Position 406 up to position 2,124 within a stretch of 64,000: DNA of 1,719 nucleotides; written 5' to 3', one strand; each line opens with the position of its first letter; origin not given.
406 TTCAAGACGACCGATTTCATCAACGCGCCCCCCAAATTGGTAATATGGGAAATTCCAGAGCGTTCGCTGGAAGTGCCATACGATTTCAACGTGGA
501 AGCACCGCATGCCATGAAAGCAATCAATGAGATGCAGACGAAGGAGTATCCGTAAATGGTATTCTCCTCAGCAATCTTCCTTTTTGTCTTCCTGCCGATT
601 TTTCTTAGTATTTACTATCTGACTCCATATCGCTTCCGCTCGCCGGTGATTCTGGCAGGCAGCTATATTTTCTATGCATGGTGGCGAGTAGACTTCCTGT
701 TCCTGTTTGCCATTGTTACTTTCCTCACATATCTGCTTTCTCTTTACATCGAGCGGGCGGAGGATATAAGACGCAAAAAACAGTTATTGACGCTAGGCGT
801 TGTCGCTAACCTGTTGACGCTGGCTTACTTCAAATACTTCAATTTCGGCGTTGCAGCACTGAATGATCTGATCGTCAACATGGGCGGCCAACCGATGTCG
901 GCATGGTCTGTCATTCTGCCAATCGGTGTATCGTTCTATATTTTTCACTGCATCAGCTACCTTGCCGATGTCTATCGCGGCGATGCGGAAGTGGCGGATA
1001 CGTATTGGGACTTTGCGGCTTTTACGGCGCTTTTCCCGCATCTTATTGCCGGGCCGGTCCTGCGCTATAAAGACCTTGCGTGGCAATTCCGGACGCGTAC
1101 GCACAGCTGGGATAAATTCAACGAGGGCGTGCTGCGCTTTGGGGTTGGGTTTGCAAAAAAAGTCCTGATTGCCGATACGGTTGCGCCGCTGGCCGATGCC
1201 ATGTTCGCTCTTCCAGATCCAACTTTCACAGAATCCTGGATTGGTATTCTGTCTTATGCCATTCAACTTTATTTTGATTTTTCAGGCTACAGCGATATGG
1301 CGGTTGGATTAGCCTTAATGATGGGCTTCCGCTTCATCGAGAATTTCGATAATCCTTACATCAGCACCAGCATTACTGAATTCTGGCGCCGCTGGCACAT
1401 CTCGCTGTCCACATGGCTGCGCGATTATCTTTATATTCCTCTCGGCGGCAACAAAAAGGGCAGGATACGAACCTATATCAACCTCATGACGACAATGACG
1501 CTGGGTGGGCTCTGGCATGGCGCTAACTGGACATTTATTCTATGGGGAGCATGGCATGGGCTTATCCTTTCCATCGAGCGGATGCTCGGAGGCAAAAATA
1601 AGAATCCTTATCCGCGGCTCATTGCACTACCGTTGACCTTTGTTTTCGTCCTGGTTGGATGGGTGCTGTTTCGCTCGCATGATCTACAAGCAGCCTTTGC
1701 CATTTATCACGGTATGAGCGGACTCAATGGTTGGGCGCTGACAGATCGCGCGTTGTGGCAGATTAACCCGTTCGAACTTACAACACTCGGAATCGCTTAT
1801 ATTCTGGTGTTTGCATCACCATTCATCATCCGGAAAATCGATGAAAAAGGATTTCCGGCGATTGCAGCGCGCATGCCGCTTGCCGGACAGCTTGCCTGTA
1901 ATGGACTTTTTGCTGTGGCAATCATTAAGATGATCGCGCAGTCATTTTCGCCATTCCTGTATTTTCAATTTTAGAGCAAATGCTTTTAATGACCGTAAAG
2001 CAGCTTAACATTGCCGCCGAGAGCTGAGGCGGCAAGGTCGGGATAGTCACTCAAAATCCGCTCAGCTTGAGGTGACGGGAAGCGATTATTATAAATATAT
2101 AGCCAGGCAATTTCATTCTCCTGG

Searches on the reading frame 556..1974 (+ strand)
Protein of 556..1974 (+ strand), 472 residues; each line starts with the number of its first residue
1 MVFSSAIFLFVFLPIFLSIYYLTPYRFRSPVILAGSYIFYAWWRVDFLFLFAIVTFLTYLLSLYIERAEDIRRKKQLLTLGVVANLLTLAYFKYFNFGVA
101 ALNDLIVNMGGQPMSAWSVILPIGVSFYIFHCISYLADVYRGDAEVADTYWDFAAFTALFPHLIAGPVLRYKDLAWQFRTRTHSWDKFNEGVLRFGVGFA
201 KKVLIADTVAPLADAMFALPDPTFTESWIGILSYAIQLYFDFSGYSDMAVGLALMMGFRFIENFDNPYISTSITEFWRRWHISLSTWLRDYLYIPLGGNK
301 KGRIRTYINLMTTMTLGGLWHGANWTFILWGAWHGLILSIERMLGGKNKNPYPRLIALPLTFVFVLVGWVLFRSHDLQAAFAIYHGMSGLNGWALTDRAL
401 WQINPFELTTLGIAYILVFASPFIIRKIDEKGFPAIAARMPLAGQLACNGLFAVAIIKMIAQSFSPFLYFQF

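Call 61: search_protein_families(library=pfam, proteins=[window:556-1974:+], max_evalue=0.00001)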
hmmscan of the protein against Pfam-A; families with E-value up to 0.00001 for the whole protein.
window:556-1974:+ (472 aa): 1 family
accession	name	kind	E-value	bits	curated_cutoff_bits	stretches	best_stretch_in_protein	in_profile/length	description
PF03062.24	MBOAT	-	7.9e-31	108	27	1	52-344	18-297/337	MBOAT, membrane-bound O-acyltransferase family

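Call 69: find_encoding_contigs(protein=window:556-1974:+, flank=10000, max_places=1)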
Protein window:556-1974:+ (472 aa): no gene with exactly this product is on record in the collection.
